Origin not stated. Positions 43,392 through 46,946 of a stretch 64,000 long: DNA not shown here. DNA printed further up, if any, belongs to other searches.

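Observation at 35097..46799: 3,900-aa single-pass giant protein with a huge ectodomain and a ~1,080-aa cytoplasmic tail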

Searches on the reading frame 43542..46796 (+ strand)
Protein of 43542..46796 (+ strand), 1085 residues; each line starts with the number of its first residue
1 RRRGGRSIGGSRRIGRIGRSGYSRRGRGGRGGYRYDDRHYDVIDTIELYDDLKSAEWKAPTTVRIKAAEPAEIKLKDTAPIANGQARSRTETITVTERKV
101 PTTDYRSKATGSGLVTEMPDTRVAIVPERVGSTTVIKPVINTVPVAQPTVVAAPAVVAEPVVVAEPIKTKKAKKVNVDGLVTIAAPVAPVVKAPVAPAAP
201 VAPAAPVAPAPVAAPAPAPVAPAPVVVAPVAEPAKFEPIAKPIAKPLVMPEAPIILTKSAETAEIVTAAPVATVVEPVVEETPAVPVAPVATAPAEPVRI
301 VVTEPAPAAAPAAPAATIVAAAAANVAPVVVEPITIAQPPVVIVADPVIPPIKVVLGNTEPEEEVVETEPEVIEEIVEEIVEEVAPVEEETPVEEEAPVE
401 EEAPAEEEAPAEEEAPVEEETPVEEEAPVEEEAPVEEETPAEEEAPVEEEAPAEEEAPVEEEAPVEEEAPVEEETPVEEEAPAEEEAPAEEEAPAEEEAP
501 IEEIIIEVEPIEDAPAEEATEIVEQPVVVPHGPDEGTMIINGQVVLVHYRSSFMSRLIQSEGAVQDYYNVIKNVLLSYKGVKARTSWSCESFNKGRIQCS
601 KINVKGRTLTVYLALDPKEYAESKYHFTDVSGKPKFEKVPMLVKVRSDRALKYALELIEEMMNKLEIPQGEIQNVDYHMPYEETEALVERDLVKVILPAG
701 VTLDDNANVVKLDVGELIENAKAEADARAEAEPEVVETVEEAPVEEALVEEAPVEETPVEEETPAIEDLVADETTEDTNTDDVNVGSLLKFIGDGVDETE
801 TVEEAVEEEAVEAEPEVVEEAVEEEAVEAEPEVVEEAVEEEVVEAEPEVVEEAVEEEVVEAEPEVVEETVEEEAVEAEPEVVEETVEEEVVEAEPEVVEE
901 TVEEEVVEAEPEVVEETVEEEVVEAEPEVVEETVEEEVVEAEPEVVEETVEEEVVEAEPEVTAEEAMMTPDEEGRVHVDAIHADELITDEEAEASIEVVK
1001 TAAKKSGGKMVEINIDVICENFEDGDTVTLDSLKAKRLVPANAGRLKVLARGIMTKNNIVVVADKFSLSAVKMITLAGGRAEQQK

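Call 94: search_protein_families(library=padloc, proteins=[window:43542-46796:+], max_evalue=0.01)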
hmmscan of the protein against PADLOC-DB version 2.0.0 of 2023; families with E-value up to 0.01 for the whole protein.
window:43542-46796:+ (1085 aa): 2 families
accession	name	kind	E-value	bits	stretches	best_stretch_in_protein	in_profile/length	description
PDLC04946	PDC-S18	-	6e-07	26.8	1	551-671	207-329/365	-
PDLC04945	PDC-S18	-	8.4e-06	23.3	1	557-662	195-301/302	-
